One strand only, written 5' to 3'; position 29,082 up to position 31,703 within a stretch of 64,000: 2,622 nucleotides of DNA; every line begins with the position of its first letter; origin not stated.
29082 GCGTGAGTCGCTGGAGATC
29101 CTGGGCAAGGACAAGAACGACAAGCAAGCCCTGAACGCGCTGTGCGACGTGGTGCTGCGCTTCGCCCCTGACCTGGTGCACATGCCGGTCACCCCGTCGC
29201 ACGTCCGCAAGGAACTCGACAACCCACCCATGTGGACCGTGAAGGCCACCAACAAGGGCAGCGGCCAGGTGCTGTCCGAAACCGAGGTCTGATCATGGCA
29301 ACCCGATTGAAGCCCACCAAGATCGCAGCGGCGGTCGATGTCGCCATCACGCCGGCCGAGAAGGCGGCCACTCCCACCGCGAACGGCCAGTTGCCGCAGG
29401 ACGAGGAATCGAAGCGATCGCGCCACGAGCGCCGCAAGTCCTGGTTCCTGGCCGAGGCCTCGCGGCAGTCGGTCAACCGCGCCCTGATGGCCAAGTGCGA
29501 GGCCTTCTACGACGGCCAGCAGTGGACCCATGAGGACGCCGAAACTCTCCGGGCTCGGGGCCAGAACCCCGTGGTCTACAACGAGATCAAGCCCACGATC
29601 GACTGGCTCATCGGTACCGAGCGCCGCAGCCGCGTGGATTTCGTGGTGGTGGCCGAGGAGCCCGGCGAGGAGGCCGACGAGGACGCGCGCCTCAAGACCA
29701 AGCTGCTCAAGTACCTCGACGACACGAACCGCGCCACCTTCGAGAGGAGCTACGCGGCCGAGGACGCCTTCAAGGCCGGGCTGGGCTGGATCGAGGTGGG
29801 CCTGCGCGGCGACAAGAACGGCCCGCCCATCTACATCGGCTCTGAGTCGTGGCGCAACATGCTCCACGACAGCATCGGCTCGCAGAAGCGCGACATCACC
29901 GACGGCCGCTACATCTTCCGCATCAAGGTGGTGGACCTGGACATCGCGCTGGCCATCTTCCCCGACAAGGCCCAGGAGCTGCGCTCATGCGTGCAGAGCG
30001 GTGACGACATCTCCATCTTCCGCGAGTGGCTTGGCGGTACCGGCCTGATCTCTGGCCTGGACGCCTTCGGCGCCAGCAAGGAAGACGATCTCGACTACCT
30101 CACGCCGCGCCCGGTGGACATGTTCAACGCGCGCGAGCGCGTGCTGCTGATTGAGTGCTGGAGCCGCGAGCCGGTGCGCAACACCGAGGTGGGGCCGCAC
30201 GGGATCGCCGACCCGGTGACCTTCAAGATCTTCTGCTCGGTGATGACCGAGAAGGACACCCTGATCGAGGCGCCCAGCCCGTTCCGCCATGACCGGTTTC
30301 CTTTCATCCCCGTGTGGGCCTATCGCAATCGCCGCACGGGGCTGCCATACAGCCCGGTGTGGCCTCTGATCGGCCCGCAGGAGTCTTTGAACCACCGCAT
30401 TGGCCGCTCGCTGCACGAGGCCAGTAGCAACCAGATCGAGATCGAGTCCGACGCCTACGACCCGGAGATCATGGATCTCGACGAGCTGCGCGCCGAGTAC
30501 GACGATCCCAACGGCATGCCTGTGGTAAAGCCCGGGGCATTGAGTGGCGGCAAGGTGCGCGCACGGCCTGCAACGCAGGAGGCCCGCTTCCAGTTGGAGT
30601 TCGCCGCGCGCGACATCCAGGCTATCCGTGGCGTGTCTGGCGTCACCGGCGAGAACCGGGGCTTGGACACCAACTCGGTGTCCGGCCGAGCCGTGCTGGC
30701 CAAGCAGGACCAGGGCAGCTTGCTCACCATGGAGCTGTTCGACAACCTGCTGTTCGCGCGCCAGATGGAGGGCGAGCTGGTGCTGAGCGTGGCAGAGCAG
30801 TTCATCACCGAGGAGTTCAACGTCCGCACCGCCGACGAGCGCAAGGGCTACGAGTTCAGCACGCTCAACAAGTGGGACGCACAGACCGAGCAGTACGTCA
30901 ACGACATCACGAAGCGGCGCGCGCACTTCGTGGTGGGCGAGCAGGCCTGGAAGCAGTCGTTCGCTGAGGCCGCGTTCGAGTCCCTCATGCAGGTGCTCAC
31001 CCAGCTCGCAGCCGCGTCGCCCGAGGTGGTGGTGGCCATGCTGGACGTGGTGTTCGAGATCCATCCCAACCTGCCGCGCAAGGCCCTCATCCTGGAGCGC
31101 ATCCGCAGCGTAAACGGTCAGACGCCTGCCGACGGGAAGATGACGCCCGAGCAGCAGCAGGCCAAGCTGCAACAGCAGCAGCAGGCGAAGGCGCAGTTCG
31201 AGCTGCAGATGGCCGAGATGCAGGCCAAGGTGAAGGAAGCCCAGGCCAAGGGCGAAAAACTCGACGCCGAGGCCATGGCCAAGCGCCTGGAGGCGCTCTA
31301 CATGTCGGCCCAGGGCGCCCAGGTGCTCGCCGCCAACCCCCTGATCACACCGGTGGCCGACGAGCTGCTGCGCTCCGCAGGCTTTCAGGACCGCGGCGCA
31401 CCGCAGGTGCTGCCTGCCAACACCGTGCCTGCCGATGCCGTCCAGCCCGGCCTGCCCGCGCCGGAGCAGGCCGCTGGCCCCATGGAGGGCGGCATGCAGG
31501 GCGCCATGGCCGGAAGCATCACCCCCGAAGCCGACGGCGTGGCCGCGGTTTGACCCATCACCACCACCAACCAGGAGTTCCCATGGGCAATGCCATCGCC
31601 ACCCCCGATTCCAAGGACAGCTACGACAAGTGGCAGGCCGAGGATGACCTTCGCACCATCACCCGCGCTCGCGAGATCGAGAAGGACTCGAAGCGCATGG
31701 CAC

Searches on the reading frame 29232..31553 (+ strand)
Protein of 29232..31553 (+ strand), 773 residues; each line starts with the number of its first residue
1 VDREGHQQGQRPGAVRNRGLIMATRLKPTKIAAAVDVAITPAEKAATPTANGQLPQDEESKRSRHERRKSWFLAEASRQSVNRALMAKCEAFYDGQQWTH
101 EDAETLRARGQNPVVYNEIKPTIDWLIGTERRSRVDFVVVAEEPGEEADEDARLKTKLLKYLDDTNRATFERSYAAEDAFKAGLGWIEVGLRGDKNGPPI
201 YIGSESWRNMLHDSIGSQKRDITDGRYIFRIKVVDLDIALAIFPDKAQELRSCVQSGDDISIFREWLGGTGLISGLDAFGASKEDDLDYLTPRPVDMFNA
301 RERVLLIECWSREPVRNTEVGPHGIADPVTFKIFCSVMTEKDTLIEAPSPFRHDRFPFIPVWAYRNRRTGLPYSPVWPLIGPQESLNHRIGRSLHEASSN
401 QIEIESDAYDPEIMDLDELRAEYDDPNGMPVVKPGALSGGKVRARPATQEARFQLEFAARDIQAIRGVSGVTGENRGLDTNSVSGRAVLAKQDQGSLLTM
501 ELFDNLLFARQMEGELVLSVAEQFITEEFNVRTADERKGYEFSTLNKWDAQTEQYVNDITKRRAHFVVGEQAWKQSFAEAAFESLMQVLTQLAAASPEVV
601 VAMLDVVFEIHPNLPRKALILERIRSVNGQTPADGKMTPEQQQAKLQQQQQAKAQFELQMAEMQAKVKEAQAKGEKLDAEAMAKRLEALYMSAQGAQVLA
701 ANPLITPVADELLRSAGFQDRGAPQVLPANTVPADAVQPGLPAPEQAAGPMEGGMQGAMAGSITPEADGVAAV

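Call 10: search_protein_families(library=phrogs, proteins=[window:29232-31553:+], max_evalue=0.001)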
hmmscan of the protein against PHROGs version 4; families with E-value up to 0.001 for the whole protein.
window:29232-31553:+ (773 aa): 5 families
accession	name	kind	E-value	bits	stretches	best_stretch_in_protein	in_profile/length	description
phrog_156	-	head and packaging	2.5e-124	417.2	1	57-733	4-663/681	portal protein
phrog_18470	-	head and packaging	1.3e-22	81.1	1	58-253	13-208/232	portal protein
phrog_24564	-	unknown function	8.9e-15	55.7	1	535-692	15-168/212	-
phrog_27974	-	head and packaging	1.4e-09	38.6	1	595-687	41-130/239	portal protein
phrog_25797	-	unknown function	0.00014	22.1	1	427-680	14-249/312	-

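Call 11: search_protein_families(library=pfam, proteins=[window:29232-31553:+], max_evalue=0.001)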
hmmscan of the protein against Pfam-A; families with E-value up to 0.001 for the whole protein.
window:29232-31553:+ (773 aa): 1 family
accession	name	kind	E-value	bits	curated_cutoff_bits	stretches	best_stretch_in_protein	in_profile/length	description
PF16510.12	P22_portal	-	3.4e-122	409.4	26.1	1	70-676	2-593/594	Phage P22-like portal protein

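Call 12: search_dna_similar(query=window:29232-31553:+, collection=phages, mode=protein, max_rows=30)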
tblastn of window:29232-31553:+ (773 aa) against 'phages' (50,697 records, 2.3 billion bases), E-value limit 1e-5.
Records with a match: 410; places in all: 411; records where one place covers at least 80% of the query: 63.
Best place of each record, by identity: <60% 410.
By first word of the organism name: Vibrio 104; Stx2a-converting 83; Escherichia 74; Pseudomonas 41; Ralstonia 31; Stx2-converting 12; Burkholderia 10; Klebsiella 6; Shigella 6; Stx 6; and 20 more.
By host as written in the record: - 211; Pseudomonas aeruginosa 19; Escherichia coli K514 (EHEC) 7; Ralstonia pseudosolanacearum 6; Ralstonia solanacearum 5; Ralstonia pseudosolanacearum I-31 (MT043) 5; Escherichia coli O157:H7 5; Burkholderia cenocepacia 4; and 101 more.
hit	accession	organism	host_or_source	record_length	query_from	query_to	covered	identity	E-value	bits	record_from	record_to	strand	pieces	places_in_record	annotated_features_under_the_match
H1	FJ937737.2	Burkholderia phage BcepIL02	Burkholderia cenocepacia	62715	23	725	91%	34.8%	1e-105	362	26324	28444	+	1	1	phage portal protein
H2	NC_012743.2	Burkholderia phage BcepIL02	Burkholderia cenocepacia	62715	23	725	91%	34.8%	1e-105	362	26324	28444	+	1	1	portal protein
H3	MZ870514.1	Ralstonia phage RPZH3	Ralstonia solanacearum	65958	16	755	96%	33.0%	8e-104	357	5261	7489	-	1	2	portal protein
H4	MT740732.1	Ralstonia phage Darius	Ralstonia pseudosolanacearum I-15 ...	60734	16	755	96%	32.9%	6e-103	354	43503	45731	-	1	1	portal protein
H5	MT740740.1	Ralstonia phage Gervaise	Ralstonia pseudosolanacearum I-15 ...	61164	16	755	96%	32.9%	6e-103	354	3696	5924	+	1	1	portal protein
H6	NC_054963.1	Ralstonia phage Gervaise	Ralstonia pseudosolanacearum I-15 ...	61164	16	755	96%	32.9%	6e-103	354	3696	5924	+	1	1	portal protein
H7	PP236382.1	Ralstonia phage QkW1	Ralstonia pseudosolanacearum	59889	18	755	95%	33.0%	2e-103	355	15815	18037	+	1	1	hypothetical protein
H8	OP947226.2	Ralstonia phage p2110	Ralstonia solanacearum strain Tb1546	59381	16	755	96%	32.8%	4e-103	355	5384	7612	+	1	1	hypothetical protein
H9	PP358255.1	Ralstonia phage PY045S1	Ralstonia solanacearum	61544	29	755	94%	33.3%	3e-103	355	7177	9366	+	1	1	hypothetical protein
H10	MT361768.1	Ralstonia phage RPZH6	Ralstonia pseudosolanacearum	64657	29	755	94%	33.2%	2e-103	355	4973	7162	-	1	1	portal protein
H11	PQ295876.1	Ralstonia phage YL1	Ralstonia pseudosolanacearum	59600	29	755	94%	33.2%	2e-103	355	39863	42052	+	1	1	hypothetical protein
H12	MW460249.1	Pseudomonas phage Itty13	Pseudomonas aeruginosa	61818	48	727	88%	35.4%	3e-103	355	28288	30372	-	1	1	hypothetical protein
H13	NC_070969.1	Pseudomonas phage Itty13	Pseudomonas aeruginosa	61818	48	727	88%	35.4%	3e-103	355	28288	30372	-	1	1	portal protein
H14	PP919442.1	Ralstonia phage NK-7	Ralstonia solanacearum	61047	29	755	94%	33.1%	2e-103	355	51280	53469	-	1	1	portal protein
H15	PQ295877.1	Ralstonia phage YL2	Ralstonia pseudosolanacearum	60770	29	755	94%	33.1%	5e-103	354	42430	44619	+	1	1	hypothetical protein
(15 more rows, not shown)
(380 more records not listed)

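Call 25: find_related_loci(query=window:29232-31553:+, collection=viral_contigs, flank=10000)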
Query window:29232-31553:+ (773 aa) in viral_contigs; peptide patterns used: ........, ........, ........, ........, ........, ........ (x = any residue, [..] = any of these).
34 stretches matched a pattern; 19 encode a relative of the query (tblastn E <= 1e-3); 19 distinct loci.
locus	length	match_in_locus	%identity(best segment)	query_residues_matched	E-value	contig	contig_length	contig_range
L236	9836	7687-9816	73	54-770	0e+0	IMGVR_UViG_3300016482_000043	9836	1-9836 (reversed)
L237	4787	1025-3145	73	57-770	0e+0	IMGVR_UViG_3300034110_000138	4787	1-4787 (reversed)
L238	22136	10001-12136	68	51-770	0e+0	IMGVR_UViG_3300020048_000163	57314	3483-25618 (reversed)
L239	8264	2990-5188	65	6-770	0e+0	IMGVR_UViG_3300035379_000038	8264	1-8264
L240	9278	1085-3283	64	6-770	0e+0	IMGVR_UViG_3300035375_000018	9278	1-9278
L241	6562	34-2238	64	4-770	0e+0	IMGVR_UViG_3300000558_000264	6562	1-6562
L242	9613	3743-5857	67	56-770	0e+0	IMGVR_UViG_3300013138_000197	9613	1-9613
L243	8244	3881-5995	67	56-770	0e+0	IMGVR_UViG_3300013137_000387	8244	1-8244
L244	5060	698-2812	67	56-770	0e+0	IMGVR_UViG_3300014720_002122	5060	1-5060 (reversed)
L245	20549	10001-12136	64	64-770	0e+0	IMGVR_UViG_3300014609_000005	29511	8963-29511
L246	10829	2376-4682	58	13-770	0e+0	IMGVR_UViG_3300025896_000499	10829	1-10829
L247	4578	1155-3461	58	13-770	0e+0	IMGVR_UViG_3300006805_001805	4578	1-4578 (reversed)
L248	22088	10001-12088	58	58-752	0e+0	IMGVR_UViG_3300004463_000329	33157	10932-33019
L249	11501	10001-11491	66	6-534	0e+0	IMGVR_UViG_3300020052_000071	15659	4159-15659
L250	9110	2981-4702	25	70-681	8e-27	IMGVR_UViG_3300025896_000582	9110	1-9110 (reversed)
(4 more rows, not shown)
